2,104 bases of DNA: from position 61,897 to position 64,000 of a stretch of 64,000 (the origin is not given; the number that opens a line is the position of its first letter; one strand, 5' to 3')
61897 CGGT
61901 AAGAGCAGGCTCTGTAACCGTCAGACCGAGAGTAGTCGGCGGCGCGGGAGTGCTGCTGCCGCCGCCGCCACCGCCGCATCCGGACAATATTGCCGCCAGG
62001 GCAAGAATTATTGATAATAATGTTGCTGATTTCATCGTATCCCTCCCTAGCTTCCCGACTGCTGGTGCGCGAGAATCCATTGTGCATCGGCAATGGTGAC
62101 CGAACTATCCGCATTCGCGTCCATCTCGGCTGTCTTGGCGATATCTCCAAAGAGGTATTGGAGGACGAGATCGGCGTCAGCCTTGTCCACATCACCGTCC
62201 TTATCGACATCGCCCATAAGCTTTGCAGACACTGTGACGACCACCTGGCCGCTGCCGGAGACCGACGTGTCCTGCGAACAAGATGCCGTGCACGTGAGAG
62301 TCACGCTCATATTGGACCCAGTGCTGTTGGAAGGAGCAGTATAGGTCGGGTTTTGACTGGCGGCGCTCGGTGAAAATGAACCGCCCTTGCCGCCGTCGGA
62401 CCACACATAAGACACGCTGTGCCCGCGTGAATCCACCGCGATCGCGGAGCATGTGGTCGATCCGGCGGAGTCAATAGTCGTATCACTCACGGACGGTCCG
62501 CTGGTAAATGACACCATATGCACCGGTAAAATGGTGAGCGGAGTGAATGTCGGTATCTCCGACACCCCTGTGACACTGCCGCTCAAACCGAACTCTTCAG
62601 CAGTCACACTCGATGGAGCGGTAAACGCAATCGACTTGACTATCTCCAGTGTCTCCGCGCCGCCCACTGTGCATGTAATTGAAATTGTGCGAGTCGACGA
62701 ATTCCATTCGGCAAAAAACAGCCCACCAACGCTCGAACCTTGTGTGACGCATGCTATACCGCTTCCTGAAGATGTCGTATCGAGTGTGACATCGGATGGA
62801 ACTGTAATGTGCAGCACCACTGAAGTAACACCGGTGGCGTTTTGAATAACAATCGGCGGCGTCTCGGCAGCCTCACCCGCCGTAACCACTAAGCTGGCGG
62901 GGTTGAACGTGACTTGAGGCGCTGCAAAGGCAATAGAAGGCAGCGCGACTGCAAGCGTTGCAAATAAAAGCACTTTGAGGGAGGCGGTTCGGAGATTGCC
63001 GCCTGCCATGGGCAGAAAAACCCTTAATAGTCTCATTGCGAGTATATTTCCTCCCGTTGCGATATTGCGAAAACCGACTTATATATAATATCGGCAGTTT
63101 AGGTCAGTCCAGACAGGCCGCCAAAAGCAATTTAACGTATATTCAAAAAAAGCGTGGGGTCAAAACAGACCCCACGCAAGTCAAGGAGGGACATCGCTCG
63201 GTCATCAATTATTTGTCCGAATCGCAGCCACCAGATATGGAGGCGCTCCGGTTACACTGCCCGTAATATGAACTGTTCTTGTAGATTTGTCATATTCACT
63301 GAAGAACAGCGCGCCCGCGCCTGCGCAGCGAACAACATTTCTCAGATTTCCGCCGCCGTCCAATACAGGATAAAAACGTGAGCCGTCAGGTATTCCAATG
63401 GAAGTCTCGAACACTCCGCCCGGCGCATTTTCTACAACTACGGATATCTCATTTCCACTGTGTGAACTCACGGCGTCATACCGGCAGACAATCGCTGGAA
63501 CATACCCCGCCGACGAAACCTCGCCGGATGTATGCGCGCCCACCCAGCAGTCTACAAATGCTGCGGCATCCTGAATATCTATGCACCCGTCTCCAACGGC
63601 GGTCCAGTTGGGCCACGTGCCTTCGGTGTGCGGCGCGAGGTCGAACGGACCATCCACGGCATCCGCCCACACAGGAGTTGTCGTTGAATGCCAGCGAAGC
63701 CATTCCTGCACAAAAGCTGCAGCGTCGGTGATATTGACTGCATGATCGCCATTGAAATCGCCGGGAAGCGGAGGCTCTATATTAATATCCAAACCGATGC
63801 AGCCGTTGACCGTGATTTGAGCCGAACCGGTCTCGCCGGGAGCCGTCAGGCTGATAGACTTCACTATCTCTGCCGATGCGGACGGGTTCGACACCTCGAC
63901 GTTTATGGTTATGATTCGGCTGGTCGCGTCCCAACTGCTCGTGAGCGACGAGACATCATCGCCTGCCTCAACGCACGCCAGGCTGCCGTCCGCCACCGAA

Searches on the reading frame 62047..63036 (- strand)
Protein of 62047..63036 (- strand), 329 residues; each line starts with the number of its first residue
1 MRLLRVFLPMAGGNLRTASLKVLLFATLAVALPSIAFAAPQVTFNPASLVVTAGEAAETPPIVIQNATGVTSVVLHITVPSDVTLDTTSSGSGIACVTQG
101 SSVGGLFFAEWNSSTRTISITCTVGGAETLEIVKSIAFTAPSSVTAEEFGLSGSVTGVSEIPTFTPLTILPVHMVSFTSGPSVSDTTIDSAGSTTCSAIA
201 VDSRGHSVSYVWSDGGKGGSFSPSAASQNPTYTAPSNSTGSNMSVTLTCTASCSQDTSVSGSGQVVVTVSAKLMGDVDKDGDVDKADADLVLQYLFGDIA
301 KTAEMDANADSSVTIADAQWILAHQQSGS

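Call 8: search_protein_families(library=pfam, proteins=[window:62047-63036:-], max_evalue=0.01)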
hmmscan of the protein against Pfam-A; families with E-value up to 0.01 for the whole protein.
window:62047-63036:- (329 aa): 1 family
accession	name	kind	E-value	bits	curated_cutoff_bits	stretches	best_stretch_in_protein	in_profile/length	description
PF00404.24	Dockerin_1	-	2e-05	25.1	22.9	1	275-321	2-52/57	Dockerin type I domain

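Call 75: search_protein_families(library=ncbifam, proteins=[window:62047-63036:-], max_evalue=0.01)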
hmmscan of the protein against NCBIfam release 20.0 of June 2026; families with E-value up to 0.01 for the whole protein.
window:62047-63036:- (329 aa): 1 family
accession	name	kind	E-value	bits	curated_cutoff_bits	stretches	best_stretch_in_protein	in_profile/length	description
NF038112.1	myxo_dep_M36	subfamily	0.00053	17.2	1500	1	136-270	1341-1470/1604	myxosortase-dependent M36 family metallopeptidase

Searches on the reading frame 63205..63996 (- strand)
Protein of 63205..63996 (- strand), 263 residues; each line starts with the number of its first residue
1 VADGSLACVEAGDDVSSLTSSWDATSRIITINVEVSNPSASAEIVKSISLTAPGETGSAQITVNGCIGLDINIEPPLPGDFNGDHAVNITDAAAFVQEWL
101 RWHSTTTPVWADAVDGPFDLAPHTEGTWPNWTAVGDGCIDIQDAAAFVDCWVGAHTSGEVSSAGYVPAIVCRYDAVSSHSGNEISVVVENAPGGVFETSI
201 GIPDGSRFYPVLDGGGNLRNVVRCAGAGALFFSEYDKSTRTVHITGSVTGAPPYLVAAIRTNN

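Call 8: search_protein_families(library=pfam, proteins=[window:63205-63996:-], max_evalue=0.01)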
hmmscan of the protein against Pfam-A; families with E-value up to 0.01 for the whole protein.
window:63205-63996:- (263 aa): 1 family
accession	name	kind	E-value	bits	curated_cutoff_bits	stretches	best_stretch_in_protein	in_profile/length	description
PF00404.24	Dockerin_1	-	0.00054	20.5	22.9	1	78-100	1-23/57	Dockerin type I domain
